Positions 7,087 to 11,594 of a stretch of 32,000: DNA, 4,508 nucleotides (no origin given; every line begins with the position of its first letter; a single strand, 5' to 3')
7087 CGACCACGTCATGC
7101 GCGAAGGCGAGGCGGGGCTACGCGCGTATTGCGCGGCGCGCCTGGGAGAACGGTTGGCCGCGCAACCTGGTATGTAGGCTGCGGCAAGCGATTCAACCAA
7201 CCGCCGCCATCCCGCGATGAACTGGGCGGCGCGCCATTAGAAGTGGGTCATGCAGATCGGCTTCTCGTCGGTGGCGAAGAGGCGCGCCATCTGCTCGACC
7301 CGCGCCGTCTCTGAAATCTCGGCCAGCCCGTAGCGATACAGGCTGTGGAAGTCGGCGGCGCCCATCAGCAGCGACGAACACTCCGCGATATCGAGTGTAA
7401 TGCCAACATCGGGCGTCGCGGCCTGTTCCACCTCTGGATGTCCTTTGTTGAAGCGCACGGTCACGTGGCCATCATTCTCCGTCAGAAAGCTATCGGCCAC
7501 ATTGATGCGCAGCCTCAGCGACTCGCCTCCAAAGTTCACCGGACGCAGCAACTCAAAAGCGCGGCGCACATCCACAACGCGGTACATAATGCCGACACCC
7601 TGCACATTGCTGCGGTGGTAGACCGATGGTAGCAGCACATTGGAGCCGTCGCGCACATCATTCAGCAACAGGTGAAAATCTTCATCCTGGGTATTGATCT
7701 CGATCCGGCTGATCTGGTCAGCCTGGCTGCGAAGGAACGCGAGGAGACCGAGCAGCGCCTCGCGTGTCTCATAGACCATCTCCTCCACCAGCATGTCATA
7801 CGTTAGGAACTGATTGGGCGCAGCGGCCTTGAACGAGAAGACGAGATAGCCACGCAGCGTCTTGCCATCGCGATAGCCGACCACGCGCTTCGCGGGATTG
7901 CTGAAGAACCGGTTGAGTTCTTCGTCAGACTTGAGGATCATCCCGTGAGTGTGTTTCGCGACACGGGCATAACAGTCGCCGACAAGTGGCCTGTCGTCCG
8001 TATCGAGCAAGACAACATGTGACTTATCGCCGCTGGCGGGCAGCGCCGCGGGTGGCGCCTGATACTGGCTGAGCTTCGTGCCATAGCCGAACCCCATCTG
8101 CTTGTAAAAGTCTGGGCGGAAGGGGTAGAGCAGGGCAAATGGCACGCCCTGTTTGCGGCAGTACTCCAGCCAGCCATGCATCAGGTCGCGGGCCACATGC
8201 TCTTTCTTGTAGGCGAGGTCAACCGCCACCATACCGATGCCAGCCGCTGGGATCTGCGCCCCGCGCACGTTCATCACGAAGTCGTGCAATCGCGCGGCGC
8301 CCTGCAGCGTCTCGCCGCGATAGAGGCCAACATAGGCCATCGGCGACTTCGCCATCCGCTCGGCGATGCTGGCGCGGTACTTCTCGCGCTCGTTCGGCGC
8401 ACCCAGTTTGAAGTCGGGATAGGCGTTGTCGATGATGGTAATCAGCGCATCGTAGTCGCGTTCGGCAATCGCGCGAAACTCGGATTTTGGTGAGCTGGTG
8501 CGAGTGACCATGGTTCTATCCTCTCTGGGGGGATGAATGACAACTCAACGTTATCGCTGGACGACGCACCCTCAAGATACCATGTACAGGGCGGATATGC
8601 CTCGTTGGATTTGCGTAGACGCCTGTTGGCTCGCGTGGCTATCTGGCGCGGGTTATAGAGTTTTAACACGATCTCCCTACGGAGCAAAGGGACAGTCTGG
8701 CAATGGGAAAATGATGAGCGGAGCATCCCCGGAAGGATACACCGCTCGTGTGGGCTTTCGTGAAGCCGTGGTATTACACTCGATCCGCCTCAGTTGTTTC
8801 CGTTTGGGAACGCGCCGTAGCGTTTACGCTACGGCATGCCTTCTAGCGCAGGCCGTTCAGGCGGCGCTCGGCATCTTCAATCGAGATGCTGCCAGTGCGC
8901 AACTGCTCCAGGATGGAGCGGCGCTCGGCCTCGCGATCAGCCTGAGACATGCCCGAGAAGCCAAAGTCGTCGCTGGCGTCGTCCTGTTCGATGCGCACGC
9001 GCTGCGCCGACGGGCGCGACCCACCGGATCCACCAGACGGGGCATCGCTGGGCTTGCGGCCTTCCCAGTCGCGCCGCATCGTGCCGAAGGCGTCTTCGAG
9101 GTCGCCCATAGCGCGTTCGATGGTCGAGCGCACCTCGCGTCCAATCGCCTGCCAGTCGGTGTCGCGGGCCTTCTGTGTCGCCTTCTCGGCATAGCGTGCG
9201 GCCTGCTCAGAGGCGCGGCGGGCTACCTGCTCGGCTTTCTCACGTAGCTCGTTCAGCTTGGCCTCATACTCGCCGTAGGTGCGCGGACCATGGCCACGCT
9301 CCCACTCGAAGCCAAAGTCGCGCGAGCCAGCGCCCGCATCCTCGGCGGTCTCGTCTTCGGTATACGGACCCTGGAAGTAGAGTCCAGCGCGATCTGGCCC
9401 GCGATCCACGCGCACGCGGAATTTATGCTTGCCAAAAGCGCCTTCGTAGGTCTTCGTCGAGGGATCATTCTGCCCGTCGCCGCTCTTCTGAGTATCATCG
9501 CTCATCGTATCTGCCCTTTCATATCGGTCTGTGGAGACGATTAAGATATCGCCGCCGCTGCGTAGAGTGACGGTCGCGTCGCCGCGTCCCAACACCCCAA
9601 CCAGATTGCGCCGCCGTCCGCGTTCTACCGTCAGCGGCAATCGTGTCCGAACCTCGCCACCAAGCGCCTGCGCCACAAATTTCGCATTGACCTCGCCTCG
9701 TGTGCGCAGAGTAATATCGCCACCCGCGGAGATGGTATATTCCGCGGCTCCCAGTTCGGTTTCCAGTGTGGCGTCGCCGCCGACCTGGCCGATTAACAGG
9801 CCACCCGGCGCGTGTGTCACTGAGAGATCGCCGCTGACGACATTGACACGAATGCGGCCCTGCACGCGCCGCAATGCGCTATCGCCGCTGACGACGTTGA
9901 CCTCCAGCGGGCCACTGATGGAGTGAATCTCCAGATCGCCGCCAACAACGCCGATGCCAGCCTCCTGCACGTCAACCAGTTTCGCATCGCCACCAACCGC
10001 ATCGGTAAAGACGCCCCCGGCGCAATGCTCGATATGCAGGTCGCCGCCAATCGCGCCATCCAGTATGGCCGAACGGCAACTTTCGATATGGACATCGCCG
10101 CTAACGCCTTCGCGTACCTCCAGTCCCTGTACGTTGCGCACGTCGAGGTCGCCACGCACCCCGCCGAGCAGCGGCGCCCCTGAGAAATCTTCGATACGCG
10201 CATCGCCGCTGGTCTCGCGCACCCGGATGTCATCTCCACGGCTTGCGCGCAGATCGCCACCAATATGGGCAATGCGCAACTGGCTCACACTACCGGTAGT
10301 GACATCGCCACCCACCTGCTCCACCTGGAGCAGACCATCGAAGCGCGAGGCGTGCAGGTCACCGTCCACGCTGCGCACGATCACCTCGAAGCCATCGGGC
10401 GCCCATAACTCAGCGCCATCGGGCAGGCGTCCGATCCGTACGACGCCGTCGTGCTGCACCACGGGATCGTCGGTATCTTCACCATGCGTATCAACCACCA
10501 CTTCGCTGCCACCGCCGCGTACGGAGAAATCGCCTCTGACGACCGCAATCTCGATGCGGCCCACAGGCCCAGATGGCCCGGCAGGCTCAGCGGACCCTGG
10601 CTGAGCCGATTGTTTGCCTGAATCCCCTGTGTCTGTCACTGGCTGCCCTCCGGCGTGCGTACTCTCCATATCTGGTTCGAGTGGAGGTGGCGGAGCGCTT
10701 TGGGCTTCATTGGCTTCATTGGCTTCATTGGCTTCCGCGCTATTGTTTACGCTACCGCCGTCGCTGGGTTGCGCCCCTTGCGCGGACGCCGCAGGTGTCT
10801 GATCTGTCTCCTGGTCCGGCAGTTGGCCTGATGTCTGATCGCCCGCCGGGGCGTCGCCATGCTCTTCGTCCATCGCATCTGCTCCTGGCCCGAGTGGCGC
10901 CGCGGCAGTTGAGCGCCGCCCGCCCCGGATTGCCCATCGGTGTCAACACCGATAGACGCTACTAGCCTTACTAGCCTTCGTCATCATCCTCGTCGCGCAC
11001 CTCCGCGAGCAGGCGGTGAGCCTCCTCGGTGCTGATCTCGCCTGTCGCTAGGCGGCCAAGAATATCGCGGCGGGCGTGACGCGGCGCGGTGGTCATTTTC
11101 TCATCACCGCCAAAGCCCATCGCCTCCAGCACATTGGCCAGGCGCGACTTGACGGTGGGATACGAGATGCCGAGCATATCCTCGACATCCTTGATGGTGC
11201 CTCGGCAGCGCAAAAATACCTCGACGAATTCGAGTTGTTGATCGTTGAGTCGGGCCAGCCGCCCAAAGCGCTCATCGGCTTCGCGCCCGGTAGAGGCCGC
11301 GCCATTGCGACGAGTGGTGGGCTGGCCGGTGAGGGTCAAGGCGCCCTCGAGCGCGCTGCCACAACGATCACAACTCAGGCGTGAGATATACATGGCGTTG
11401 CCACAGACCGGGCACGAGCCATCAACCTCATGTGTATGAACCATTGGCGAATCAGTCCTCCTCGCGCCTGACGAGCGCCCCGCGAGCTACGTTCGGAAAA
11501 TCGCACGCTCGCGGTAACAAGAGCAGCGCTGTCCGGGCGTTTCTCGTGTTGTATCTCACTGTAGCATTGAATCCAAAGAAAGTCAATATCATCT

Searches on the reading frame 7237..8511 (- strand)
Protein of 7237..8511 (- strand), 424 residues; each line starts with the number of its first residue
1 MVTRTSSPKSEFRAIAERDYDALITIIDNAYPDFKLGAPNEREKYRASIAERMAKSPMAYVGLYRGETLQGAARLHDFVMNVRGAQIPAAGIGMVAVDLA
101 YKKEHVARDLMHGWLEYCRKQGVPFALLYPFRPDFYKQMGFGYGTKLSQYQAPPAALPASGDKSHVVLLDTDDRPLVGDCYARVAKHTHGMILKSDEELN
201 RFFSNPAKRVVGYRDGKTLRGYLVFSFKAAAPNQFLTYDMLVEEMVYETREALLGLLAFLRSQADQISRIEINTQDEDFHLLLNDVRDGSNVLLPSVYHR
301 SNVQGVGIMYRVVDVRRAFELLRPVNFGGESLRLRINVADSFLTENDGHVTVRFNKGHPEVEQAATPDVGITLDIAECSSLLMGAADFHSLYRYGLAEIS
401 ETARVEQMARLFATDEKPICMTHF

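Call 66: search_protein_families(library=pfam, proteins=[window:7237-8511:-], max_evalue=0.00001)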
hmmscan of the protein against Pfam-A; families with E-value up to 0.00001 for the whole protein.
window:7237-8511:- (424 aa): 3 families
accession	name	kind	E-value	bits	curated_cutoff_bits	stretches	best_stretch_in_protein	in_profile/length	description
PF13527.13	Acetyltransf_9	-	1e-24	87.4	25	1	12-143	2-126/127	Acetyltransferase (GNAT) domain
PF13530.11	SCP2_2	-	2.7e-15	57.3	23.2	1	329-420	13-104/105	Sterol carrier protein domain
PF17668.7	Acetyltransf_17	-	2.3e-13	51.2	25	1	206-288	22-102/114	Acetyltransferase (GNAT) domain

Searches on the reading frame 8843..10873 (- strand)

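Call 66: search_protein_families(library=pfam, proteins=[window:8843-10873:-], max_evalue=0.00001)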
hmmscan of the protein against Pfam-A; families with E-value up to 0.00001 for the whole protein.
window:8843-10873:- (676 aa): 1 family
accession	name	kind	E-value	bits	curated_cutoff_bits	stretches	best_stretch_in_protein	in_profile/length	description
PF13349.12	DUF4097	-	3.6e-09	36.8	22.9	1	214-438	78-238/247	Toastrack DUF4097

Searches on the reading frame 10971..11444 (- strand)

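Call 66: search_protein_families(library=pfam, proteins=[window:10971-11444:-], max_evalue=0.00001)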
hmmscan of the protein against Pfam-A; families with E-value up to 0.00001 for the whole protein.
window:10971-11444:- (157 aa): 2 families
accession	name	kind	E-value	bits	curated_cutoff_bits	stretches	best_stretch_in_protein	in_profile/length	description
PF09862.15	DUF2089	-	5.8e-21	74.4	33.4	1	66-111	1-46/47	Domain of unknown function (DUF2089)-HTH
PF22747.2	Zn_ribbon_DUF2089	-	2.5e-09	37.5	27.6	1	11-34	1-24/32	DUF2089 zinc ribbon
